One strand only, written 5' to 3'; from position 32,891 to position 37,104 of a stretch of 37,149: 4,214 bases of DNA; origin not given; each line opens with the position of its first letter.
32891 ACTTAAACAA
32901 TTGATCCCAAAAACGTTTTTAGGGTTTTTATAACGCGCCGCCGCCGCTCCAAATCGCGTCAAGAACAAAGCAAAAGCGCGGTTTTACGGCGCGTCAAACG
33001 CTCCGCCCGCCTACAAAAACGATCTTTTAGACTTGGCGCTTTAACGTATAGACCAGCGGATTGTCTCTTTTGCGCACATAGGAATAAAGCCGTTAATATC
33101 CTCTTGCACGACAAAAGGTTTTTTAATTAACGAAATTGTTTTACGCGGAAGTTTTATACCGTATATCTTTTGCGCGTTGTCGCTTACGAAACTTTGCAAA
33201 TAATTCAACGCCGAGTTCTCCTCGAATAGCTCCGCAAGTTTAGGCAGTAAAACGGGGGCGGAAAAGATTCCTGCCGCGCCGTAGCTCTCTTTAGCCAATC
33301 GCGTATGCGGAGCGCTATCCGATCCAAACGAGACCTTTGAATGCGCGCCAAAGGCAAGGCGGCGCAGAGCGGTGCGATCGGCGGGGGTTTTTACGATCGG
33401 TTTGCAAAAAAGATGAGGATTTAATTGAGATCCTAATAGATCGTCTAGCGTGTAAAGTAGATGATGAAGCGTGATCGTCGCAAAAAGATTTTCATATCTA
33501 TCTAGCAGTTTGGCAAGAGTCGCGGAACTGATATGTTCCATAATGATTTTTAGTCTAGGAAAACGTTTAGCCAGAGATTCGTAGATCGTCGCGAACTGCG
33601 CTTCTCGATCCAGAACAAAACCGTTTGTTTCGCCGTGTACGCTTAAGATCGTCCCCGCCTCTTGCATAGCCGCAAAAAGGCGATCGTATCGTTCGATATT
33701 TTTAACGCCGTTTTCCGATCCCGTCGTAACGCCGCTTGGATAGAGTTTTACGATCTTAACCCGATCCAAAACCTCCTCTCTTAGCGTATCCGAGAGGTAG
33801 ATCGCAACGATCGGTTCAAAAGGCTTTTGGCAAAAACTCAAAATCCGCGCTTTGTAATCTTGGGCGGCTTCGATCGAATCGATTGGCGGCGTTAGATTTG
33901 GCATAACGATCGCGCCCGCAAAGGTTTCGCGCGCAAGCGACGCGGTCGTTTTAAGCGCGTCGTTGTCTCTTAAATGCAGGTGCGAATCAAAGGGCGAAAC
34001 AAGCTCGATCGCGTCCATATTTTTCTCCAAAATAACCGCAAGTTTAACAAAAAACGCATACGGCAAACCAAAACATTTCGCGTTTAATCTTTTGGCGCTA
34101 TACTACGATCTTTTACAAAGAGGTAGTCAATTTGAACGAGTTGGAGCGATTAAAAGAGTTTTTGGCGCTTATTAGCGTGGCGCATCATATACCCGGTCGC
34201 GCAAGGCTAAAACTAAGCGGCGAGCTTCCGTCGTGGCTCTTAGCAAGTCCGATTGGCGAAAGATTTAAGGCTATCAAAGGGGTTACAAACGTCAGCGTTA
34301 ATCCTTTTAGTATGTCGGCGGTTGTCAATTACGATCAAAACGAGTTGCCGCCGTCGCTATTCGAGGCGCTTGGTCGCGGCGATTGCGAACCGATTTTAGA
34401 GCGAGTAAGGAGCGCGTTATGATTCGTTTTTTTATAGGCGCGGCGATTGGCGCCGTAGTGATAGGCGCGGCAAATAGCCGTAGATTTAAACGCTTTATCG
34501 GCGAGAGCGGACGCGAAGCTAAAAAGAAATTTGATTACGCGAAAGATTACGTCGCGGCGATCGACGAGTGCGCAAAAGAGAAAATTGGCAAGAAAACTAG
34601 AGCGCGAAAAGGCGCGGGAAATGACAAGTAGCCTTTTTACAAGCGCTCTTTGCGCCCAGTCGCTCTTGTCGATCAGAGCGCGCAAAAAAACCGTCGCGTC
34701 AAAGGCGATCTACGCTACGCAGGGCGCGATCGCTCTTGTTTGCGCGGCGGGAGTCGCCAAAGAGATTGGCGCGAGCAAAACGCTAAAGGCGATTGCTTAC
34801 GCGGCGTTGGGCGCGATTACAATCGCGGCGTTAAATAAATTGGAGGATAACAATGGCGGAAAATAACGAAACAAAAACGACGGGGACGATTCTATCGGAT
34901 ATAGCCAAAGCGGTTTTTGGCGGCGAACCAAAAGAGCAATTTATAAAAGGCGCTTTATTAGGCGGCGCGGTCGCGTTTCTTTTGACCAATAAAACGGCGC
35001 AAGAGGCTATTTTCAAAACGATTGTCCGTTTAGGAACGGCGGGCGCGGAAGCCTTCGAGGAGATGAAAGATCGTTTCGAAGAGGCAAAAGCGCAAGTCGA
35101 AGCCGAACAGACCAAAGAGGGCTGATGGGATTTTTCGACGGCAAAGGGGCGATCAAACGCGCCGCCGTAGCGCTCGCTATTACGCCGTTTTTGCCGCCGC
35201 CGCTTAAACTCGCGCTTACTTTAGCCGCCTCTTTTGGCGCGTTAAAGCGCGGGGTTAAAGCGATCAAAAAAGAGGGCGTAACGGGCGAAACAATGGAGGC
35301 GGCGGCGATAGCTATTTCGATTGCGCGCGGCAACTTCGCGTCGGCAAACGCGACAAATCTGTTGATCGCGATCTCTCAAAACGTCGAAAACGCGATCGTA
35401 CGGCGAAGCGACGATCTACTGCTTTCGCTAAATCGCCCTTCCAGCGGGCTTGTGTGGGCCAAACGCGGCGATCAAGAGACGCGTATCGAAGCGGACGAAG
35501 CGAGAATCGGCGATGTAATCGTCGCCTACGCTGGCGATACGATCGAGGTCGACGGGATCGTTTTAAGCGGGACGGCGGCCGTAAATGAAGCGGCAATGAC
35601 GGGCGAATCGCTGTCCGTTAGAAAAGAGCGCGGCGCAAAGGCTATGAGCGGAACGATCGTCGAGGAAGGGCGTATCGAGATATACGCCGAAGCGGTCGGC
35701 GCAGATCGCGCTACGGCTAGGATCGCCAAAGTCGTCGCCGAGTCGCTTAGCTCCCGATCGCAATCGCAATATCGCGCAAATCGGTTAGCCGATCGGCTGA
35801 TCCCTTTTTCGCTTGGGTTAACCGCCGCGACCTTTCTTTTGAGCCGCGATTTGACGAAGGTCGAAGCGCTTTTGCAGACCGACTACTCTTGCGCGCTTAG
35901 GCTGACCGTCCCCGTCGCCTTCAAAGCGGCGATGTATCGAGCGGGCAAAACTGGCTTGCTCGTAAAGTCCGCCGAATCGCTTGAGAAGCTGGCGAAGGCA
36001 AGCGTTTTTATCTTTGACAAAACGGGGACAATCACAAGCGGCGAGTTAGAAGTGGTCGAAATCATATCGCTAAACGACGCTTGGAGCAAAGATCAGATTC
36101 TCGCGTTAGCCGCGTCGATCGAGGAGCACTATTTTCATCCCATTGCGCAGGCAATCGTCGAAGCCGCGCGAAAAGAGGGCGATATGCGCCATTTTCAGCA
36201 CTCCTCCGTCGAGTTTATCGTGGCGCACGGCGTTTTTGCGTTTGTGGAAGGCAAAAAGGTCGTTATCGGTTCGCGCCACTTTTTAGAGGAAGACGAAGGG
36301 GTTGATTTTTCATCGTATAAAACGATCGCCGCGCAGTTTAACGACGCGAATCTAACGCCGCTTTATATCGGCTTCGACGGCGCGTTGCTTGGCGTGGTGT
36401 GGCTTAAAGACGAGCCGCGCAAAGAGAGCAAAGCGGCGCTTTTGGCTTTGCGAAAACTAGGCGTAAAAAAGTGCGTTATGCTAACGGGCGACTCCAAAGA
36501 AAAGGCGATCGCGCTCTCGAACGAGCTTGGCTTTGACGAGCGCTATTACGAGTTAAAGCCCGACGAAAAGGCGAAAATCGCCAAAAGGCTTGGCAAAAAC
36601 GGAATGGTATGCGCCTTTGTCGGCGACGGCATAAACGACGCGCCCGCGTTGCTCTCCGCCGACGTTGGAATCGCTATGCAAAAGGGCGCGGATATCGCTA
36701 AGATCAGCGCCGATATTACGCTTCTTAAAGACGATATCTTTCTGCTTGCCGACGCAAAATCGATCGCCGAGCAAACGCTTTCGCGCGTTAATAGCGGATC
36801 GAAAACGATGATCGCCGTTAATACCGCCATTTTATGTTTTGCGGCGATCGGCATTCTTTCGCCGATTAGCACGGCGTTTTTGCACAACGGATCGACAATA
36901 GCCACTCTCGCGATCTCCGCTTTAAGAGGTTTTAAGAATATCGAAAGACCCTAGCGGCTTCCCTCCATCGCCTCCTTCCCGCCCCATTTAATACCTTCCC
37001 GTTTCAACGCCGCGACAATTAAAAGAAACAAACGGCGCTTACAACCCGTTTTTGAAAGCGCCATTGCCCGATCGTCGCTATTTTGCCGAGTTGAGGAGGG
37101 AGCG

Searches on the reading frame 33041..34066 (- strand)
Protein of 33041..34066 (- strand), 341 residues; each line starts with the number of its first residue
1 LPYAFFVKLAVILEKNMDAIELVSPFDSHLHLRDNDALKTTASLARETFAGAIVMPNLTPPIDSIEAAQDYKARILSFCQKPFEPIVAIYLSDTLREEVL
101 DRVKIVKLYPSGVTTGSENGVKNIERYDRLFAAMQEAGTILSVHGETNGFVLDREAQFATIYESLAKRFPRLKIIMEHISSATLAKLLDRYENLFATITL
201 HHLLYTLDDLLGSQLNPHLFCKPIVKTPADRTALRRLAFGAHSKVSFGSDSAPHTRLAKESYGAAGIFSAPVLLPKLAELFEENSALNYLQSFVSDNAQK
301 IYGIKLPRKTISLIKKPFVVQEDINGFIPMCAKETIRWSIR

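Call 85: search_protein_families(library=pfam, proteins=[window:33041-34066:-], max_evalue=0.0001)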
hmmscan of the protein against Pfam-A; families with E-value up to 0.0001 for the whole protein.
window:33041-34066:- (341 aa): 1 family
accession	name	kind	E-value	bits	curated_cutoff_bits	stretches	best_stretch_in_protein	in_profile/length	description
PF04909.20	Amidohydro_2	-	1.8e-08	35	26.4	1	102-302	109-287/289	Amidohydrolase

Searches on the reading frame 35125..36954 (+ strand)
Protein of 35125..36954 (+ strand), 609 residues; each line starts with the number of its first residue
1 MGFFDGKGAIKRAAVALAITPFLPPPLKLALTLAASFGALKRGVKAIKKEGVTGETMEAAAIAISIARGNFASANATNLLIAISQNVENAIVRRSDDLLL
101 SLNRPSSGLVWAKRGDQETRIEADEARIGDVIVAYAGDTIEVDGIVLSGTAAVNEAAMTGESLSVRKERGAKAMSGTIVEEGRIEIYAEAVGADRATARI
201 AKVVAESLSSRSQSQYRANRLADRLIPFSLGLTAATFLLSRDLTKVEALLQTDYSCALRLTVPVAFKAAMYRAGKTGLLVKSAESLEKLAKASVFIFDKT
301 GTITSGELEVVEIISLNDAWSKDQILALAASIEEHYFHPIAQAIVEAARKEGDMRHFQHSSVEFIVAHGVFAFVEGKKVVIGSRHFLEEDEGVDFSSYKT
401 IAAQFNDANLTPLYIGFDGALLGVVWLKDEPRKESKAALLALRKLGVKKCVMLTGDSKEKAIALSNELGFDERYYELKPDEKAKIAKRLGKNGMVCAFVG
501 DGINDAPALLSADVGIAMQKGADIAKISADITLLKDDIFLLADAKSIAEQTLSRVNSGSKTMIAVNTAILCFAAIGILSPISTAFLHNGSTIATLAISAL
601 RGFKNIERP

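Call 85: search_protein_families(library=pfam, proteins=[window:35125-36954:+], max_evalue=0.0001)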
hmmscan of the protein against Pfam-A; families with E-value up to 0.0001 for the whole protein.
window:35125-36954:+ (609 aa): 2 families
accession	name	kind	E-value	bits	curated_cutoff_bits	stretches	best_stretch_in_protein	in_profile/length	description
PF00122.25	E1-E2_ATPase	-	2e-35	122.4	28.1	1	110-275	7-180/181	E1-E2 ATPase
PF00702.32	Hydrolase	-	9.3e-32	111.4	26.4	1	294-513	3-191/191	haloacid dehalogenase-like hydrolase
